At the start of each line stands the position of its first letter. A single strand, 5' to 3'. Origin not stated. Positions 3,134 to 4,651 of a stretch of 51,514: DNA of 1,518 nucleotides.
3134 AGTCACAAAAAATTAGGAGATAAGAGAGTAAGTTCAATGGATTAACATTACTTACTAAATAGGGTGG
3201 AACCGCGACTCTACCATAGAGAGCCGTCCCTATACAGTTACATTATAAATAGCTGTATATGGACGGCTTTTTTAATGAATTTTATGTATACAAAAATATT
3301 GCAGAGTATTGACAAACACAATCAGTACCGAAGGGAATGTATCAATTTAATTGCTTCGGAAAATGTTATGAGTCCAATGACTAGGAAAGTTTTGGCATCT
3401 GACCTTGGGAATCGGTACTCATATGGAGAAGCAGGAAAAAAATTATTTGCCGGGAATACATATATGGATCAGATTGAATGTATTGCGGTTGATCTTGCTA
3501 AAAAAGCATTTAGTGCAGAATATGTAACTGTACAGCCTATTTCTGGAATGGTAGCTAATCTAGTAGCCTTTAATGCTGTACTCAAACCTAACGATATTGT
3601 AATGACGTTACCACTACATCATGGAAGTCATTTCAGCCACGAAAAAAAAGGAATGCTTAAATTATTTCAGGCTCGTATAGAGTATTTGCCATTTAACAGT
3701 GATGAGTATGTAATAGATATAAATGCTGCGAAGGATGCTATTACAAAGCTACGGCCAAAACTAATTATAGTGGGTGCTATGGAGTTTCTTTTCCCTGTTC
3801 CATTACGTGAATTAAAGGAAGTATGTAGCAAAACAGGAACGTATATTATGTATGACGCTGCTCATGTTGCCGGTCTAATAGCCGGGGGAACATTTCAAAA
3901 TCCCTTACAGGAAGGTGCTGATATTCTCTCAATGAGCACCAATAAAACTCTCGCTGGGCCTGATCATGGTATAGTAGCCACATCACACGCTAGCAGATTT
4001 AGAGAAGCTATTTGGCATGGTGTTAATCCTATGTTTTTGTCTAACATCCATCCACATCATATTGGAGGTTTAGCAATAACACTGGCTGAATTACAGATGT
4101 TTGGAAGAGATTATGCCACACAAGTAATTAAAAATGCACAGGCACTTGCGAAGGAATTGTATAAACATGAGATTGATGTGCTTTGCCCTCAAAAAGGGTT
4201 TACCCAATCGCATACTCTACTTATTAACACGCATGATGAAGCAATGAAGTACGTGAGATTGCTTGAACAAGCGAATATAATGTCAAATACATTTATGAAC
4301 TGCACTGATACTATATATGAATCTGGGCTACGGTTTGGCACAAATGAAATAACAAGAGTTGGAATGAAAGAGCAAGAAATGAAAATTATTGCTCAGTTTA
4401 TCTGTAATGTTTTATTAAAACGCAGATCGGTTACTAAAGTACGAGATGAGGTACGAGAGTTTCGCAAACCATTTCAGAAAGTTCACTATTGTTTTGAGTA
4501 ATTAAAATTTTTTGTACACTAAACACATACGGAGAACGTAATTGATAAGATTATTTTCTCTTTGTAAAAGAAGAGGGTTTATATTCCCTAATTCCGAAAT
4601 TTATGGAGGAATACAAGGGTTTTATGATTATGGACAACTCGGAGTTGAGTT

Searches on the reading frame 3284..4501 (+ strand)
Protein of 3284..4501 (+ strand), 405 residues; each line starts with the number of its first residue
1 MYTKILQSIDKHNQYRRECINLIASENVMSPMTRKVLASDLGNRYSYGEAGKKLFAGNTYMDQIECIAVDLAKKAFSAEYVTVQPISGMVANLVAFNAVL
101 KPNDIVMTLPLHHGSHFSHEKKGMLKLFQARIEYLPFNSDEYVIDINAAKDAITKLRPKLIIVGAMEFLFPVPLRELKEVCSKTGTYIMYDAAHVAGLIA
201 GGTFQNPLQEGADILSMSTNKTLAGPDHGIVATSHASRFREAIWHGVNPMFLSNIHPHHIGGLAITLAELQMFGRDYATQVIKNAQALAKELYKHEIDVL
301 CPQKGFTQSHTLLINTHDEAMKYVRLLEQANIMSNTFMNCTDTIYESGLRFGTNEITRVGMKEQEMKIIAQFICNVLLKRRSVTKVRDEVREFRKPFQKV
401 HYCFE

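Call 9: search_protein_families(library=pfam, proteins=[window:3284-4501:+])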
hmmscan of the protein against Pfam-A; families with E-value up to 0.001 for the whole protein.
window:3284-4501:+ (405 aa): 4 families
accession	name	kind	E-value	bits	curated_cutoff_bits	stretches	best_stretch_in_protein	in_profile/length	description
PF00464.25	SHMT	-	2.1e-63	214.7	27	1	4-373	7-399/399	Serine hydroxymethyltransferase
PF00155.27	Aminotran_1_2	-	5.6e-08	32.8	19.7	1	71-346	51-339/361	Aminotransferase class I and II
PF01212.27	Beta_elim_lyase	-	1.2e-07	31.7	27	1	72-332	41-270/288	Beta-eliminating lyase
PF01041.23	DegT_DnrJ_EryC1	-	0.00036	20.3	19.8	1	137-234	93-187/360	DegT/DnrJ/EryC1/StrS aminotransferase family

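Call 10: search_protein_families(library=ncbifam, proteins=[window:3284-4501:+])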
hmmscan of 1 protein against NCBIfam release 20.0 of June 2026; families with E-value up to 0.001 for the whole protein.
window:3284-4501:+ (405 aa): 10 families
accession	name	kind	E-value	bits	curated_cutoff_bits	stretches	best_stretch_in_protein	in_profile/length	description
NF000586.1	PRK00011.1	subfamily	4.8e-109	364.8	335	1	4-399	3-403/404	serine hydroxymethyltransferase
TIGR04506.1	F_threo_transal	equivalog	4.2e-71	240.5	650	1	5-403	6-407/609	fluorothreonine transaldolase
NF010094.0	PRK13580.1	equivalog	2.1e-52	178.4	735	2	105-388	170-456/496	glycine hydroxymethyltransferase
TIGR00858.1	bioF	equivalog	1.7e-08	33.6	426.45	1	40-340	46-335/365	8-amino-7-oxononanoate synthase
NF005394.0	PRK06939.1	equivalog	8.9e-07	28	460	1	81-337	104-355/397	glycine C-acetyltransferase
TIGR01825.1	gly_Cac_T_rel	subfamily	0.00019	20.2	535.4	1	83-337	97-343/385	BioF/Kbl family PLP-dependent acyltransferase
NF047599.1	SerpalmtaseBetaP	equivalog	0.00034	19.4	500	1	87-329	111-346/394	serine palmitoyltransferase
TIGR01822.1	2am3keto_CoA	equivalog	0.00036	19.6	493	1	87-304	106-321/393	glycine C-acetyltransferase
NF008658.2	PRK11658.1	equivalog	0.00065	18.4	631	0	123-247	88-211/379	UDP-4-amino-4-deoxy-L-arabinose aminotransferase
TIGR04427.1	PLP_DesI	equivalog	0.00096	18.4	650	0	143-237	125-216/390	dTDP-4-dehydro-6-deoxyglucose aminotransferase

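Call 11: find_related_loci(query=window:3284-4501:+, collection=genome_contigs, flank=3000)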
Query window:3284-4501:+ (405 aa) in genome_contigs; peptide patterns used: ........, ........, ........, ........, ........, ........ (x = any residue, [..] = any of these).
19 stretches matched a pattern; 5 encode a relative of the query (tblastn E <= 1e-3); 5 distinct loci.
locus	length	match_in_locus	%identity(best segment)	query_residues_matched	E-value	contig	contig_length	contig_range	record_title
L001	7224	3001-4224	38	4-403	6e-86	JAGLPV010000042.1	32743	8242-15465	MAG: Candidatus Aenigmatarchaeota archaeon isolate RS_8_22 ROV157_8.bin.22.fa_42, whole genome shotgun sequence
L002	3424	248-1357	35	16-367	6e-53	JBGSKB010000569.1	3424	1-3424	MAG: Melioribacteraceae bacterium isolate JTS-AC170 k141_1930409, whole genome shotgun sequence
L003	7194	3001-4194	31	4-397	3e-51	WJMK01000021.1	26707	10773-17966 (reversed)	MAG: Candidatus Micrarchaeota archaeon isolate Bin_386 k141_1987129, whole genome shotgun sequence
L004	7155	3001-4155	32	13-377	2e-50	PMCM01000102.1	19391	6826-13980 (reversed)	MAG: Ignavibacteriae bacterium isolate fen_1290 73.20120700_E3M.177_contig_67256, whole genome shotgun sequence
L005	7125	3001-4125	30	4-377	7e-47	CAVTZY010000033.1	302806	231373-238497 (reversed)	MAG: Terriglobia bacterium isolate MFD04408.bin.2.106 genome assembly, contig: contig_45934, whole genome shotgun sequen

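Call 13: find_homologous_proteins(query=window:3284-4501:+, max_evalue=1e-40)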
Query window:3284-4501:+ (405 aa): 3066 proteins with E <= 1e-40 among 8000 candidates; the best 120 are listed.
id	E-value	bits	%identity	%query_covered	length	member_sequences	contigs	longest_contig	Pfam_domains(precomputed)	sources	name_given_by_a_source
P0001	4.8e-272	919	100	100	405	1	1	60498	PF00464.26,PF00155.28,PF01212.28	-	-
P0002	2.5e-161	555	60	99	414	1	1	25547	PF00464.26,PF01212.28,PF01053.27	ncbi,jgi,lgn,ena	ncbi:MAG: serine hydroxymethyltransferase [Candidatus Roizmanbacteria bacterium]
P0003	1.9e-160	552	61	100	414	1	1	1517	PF00464.26,PF00155.28,PF01212.28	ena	-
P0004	2.6e-152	525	58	99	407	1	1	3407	PF00464.26,PF00155.28,PF01212.28,PF01041.24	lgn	-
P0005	7.9e-148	511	56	99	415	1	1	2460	PF00464.26,PF00155.28,PF01212.28,PF01041.24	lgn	-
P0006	1.3e-147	510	55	100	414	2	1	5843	PF00464.26,PF00155.28,PF01212.28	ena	-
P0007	1.4e-147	510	56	99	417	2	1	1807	PF00464.26,PF00155.28,PF01212.28,PF01041.24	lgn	-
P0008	1.5e-147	510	55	99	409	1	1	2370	PF00464.26,PF00155.28,PF01212.28,PF01041.24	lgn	-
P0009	7.0e-146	504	55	100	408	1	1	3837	PF00464.26,PF00155.28,PF01212.28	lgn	-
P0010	8.4e-146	504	56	99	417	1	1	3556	PF00464.26,PF00155.28,PF01212.28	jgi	jgi:glycine hydroxymethyltransferase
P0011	1.7e-144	500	54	99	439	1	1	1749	PF00464.26,PF00155.28,PF01212.28,PF01041.24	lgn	-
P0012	4.8e-144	498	54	99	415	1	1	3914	PF00464.26,PF00155.28,PF01212.28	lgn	-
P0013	1.6e-143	496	54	100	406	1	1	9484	PF00464.26,PF00155.28,PF01212.28,PF01041.24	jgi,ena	-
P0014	1.6e-143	496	56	100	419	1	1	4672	PF00464.26,PF00155.28,PF01212.28,PF01041.24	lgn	-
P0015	7.0e-143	494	54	99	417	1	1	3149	PF00464.26,PF00155.28,PF01212.28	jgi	-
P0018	8.9e-141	487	53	100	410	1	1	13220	PF00464.26,PF01212.28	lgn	-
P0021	6.4e-139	481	53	99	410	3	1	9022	PF00464.26,PF00155.28,PF01212.28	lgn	-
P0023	2.8e-138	479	53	99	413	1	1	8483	PF00464.26,PF00155.28,PF01212.28,PF01041.24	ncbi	-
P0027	1.8e-133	463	54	99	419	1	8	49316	PF00464.26,PF00155.28,PF01212.28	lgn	-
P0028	3.4e-132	459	52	100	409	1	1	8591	PF00464.26,PF00155.28,PF01212.28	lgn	-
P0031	4.3e-130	452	51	99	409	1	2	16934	PF00464.26,PF00155.28,PF01212.28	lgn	-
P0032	7.0e-130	451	51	100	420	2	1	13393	PF00464.26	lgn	-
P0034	3.3e-128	446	52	99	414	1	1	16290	PF00464.26,PF00155.28,PF01212.28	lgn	-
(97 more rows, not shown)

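Call 15: find_encoding_contigs(protein=P0002, flank=3000, max_places=3)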
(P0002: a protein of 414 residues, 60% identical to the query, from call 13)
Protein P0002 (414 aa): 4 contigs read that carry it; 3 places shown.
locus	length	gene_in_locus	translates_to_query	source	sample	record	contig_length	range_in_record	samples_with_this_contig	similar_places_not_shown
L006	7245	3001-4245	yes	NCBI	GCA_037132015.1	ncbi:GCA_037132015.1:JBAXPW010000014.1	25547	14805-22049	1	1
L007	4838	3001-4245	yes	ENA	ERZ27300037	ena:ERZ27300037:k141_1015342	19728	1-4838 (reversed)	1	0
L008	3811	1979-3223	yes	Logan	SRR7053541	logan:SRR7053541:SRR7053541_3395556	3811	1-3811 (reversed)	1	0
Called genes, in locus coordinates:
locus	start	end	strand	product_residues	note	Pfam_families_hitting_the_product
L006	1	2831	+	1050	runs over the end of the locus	PF08487:VIT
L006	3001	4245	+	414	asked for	PF00464:SHMT, PF01212:Beta_elim_lyase, PF01053:Cys_Met_Meta_PP (faint)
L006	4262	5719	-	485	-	PF02463:SMC_N (faint), PF03193:RsgA_GTPase (faint), PF13191:AAA_16 (faint), PF00005:ABC_tran, PF13401:AAA_22 (faint), PF13555:AAA_29 (faint), PF01926:MMR_HSR1 (faint), PF00005:ABC_tran, +1 more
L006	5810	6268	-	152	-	-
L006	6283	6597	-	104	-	-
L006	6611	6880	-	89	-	-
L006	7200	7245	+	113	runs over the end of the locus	PF18924:DUF5674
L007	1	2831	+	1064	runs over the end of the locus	PF08487:VIT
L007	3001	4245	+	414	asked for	PF00464:SHMT, PF01212:Beta_elim_lyase, PF01053:Cys_Met_Meta_PP (faint)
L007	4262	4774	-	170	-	PF00005:ABC_tran, PF02463:SMC_N (faint), PF13304:AAA_21 (weak)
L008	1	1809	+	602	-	?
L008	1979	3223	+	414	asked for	PF00464:SHMT, PF01212:Beta_elim_lyase, PF01053:Cys_Met_Meta_PP (faint)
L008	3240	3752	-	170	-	PF00005:ABC_tran, PF02463:SMC_N (faint), PF13304:AAA_21 (weak)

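Call 16: find_encoding_contigs(protein=P0013, flank=3000, max_places=3)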
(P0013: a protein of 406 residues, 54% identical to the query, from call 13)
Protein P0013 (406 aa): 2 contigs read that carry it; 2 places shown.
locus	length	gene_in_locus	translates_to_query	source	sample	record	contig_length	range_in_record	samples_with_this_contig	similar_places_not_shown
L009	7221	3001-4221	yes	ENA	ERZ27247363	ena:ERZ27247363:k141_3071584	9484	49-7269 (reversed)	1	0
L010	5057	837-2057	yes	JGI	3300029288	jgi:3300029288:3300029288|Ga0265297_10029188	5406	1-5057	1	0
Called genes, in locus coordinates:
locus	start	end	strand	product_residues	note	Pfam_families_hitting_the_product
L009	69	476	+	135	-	-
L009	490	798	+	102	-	-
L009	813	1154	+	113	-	-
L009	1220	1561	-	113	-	PF00076:RRM_1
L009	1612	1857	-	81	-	PF00462:Glutaredoxin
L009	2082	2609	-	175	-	-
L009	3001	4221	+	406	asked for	PF00464:SHMT, PF00155:Aminotran_1_2, PF01212:Beta_elim_lyase, PF01041:DegT_DnrJ_EryC1 (weak)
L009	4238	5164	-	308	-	PF00070:Pyr_redox (faint), PF00890:FAD_binding_2 (faint), PF01134:GIDA (faint), PF01266:DAO (faint), PF01946:Thi4 (faint), PF03486:HI0933_like (faint), PF07992:Pyr_redox_2, PF13738:Pyr_redox_3, +3 more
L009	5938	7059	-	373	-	PF13439:Glyco_transf_4, PF00534:Glycos_transf_1, PF13692:Glyco_trans_1_4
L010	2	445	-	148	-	?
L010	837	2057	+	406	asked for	PF00464:SHMT, PF00155:Aminotran_1_2, PF01212:Beta_elim_lyase, PF01041:DegT_DnrJ_EryC1 (weak)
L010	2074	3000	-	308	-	PF00070:Pyr_redox (faint), PF00890:FAD_binding_2 (faint), PF01134:GIDA (faint), PF01266:DAO (faint), PF01946:Thi4 (faint), PF03486:HI0933_like (faint), PF07992:Pyr_redox_2, PF13738:Pyr_redox_3, +3 more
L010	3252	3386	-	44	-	-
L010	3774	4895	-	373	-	PF13439:Glyco_transf_4, PF00534:Glycos_transf_1, PF13692:Glyco_trans_1_4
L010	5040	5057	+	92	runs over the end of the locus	PF01250:Ribosomal_S6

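Call 17: find_encoding_contigs(protein=P0018, flank=3000, max_places=3)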
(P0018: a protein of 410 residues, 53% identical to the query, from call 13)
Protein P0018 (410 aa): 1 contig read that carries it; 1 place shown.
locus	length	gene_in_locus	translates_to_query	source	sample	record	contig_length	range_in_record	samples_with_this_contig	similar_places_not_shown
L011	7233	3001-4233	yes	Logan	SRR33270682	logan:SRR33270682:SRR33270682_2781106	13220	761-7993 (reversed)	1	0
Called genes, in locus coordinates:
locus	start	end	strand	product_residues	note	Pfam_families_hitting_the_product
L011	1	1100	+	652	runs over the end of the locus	PF13196:DUF4012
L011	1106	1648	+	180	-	PF11967:RecO_N, PF02565:RecO_C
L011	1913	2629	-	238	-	PF13489:Methyltransf_23, PF13847:Methyltransf_31, PF08241:Methyltransf_11, PF08242:Methyltransf_12, PF13649:Methyltransf_25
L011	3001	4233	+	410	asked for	PF00464:SHMT, PF01212:Beta_elim_lyase (weak)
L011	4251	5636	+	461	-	PF28494:GlyRS_ins_1 (weak), PF00587:tRNA-synt_2b, PF03129:HGTP_anticodon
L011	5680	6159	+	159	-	-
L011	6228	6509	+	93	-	-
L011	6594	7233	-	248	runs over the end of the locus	-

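Call 19: find_related_loci(query=A1, collection=metagenome_contigs, flank=1500)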
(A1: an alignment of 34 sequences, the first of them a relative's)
Query A1 (405 aa) in metagenome_contigs; peptide patterns used: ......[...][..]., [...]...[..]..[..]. (x = any residue, [..] = any of these).
208 stretches matched a pattern; 129 encode a relative of the query (tblastn E <= 1e-3); the best 80 are kept; 80 distinct loci.
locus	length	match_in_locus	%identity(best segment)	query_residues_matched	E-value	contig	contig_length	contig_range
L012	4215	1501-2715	60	3-404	2e-172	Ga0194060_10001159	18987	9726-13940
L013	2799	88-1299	55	2-404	8e-162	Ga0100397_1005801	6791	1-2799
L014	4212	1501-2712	55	2-404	1e-158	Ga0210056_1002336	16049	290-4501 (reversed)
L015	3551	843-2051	54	2-404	3e-155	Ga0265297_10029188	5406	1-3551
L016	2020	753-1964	55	2-404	7e-164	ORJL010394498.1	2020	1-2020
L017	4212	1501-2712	55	2-404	9e-151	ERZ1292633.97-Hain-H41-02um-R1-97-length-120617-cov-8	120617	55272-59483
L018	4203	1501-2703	54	5-404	6e-145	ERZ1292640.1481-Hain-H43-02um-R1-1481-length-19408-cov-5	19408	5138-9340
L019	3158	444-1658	52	2-405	2e-145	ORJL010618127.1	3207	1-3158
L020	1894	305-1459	54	2-386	4e-148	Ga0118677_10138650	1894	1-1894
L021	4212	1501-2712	50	2-404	1e-136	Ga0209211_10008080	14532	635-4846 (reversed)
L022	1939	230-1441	50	2-404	2e-142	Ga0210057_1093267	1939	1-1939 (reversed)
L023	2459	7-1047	52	60-405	5e-130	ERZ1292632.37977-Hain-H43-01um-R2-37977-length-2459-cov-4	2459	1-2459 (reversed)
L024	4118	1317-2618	46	2-404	2e-119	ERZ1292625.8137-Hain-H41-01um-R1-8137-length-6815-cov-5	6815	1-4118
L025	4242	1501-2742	45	2-405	4e-119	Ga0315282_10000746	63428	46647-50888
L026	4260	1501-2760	44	2-405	4e-117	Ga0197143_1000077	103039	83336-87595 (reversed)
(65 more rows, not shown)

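Call 37: find_encoding_contigs(protein=P0027, flank=3000, max_places=1)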
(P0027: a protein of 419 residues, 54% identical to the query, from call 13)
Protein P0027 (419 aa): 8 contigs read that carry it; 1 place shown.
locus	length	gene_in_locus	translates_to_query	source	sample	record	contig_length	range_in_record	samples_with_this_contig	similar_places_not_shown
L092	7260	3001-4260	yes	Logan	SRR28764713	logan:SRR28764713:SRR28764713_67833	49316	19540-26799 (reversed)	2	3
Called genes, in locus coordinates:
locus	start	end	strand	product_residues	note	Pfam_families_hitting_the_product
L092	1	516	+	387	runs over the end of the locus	PF04932:Wzy_C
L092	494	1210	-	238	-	PF09136:Glucodextran_B (weak), PF17936:Big_6 (faint), PF09136:Glucodextran_B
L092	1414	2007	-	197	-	PF01476:LysM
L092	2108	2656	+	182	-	PF04011:LemA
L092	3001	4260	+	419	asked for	PF00464:SHMT, PF00155:Aminotran_1_2, PF01212:Beta_elim_lyase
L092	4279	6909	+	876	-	PF13522:GATase_6, PF13537:GATase_7, PF00733:Asn_synthase, PF01996:F420_ligase (faint)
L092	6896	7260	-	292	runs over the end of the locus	-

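Call 38: find_encoding_contigs(protein=P0032, flank=3000, max_places=1)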
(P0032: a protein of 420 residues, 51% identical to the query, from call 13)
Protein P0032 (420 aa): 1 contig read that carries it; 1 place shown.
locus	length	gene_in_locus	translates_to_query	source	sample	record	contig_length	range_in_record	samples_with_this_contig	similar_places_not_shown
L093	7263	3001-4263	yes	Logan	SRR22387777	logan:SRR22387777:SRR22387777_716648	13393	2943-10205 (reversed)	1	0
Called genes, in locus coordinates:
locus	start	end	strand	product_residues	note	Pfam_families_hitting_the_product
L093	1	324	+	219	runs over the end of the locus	PF02397:Bac_transf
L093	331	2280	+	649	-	PF13196:DUF4012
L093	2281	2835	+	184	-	PF11967:RecO_N, PF02565:RecO_C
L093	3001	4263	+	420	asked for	PF00464:SHMT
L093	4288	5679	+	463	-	PF28494:GlyRS_ins_1 (faint), PF00587:tRNA-synt_2b, PF03129:HGTP_anticodon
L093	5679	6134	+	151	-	-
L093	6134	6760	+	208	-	PF00753:Lactamase_B, PF19583:ODP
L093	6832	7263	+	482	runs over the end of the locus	PF11104:PilM_2 (faint), PF13399:LytR_C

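Call 39: find_encoding_contigs(protein=P0034, flank=3000, max_places=1)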
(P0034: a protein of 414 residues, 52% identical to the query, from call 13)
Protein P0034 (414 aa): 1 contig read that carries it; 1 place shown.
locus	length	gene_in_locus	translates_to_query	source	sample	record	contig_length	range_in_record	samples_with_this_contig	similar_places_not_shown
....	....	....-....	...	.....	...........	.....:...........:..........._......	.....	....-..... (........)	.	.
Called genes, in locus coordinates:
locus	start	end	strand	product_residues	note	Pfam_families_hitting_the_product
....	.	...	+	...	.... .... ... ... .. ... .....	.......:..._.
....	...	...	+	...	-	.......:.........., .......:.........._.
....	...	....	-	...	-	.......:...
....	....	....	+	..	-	-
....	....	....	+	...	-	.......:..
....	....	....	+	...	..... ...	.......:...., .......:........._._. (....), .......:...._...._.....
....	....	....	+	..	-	-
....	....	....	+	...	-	-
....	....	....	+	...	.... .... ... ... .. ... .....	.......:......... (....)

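Call 40: find_encoding_contigs(protein=P0021, flank=3000, max_places=1)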
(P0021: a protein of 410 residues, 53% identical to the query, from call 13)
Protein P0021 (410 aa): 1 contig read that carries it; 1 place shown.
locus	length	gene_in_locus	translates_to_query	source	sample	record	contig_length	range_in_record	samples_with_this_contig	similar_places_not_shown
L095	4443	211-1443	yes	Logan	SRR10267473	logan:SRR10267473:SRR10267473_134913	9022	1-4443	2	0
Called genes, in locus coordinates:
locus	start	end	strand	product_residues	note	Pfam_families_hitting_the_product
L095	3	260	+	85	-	?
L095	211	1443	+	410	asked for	PF00464:SHMT, PF01212:Beta_elim_lyase, PF00155:Aminotran_1_2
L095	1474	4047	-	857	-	PF00690:Cation_ATPase_N, PF00122:E1-E2_ATPase, PF00702:Hydrolase, PF13246:Cation_ATPase, PF00689:Cation_ATPase_C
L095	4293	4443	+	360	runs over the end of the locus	PF01757:Acyl_transf_3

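Call 41: find_encoding_contigs(protein=P0023, flank=3000, max_places=1)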
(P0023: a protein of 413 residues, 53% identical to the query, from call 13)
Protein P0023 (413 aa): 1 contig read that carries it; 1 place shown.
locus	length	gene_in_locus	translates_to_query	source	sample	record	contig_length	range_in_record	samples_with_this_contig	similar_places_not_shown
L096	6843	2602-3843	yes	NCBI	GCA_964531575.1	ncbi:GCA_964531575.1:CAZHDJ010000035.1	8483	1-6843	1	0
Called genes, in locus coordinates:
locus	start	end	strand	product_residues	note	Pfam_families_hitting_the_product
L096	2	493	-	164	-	?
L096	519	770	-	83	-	PF14242:DUF4342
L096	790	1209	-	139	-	PF01850:PIN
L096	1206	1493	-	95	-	-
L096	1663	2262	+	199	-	-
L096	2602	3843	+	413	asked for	PF00464:SHMT, PF00155:Aminotran_1_2, PF01212:Beta_elim_lyase (weak), PF01041:DegT_DnrJ_EryC1 (weak)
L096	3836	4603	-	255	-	PF00459:Inositol_P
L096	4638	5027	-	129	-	PF01850:PIN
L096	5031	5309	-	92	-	PF02604:PhdYeFM_antitox (faint)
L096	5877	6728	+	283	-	PF04321:RmlD_sub_bind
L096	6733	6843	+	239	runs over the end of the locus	PF00535:Glycos_transf_2, PF13641:Glyco_tranf_2_3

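Call 42: find_encoding_contigs(protein=P0028, flank=3000, max_places=1)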
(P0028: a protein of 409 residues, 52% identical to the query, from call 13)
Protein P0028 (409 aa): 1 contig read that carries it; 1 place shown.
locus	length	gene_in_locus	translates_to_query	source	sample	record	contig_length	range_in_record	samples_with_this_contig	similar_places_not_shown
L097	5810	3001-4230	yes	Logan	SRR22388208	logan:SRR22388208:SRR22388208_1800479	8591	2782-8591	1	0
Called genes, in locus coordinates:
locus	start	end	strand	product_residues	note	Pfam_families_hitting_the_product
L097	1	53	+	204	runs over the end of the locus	PF00027:cNMP_binding, PF13545:HTH_Crp_2, PF00325:Crp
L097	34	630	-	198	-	PF01872:RibD_C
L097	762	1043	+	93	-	-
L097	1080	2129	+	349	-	PF08240:ADH_N, PF02826:2-Hacid_dh_C (weak), PF01262:AlaDh_PNT_C (faint), PF00107:ADH_zinc_N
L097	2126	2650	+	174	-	-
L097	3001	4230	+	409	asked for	PF00464:SHMT, PF00155:Aminotran_1_2, PF01212:Beta_elim_lyase (weak)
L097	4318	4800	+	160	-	PF11188:DUF2975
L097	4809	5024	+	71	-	PF13443:HTH_26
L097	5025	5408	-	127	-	PF00903:Glyoxalase, PF12681:Glyoxalase_2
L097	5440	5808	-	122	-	?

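Call 43: find_encoding_contigs(protein=P0031, flank=3000, max_places=1)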
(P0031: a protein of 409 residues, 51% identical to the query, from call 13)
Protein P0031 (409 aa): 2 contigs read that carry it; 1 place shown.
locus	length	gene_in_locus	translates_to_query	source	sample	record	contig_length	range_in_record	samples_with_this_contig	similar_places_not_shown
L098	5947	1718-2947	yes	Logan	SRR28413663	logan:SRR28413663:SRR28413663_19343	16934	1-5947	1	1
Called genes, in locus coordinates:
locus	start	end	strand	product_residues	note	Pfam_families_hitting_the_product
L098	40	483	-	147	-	PF00903:Glyoxalase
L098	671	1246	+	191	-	-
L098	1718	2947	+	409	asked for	PF00464:SHMT, PF00155:Aminotran_1_2, PF01212:Beta_elim_lyase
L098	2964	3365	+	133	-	PF13673:Acetyltransf_10, PF00583:Acetyltransf_1, PF13508:Acetyltransf_7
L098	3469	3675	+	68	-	-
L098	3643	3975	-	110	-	-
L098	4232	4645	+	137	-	-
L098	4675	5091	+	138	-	PF01243:PNPOx_N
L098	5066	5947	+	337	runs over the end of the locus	PF02615:Ldh_2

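Call 44: find_encoding_contigs(protein=P0009, flank=3000, max_places=1)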
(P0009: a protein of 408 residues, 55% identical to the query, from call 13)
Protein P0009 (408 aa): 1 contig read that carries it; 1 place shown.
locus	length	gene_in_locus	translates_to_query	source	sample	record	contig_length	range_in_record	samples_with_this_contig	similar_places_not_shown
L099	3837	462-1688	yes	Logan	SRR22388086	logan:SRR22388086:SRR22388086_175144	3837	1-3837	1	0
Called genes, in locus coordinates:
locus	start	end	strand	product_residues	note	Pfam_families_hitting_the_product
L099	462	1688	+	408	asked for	PF00464:SHMT, PF00155:Aminotran_1_2, PF01212:Beta_elim_lyase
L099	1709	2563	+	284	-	PF01842:ACT (weak), PF24914:ACR10_N (weak), PF00551:Formyl_trans_N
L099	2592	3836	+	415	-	?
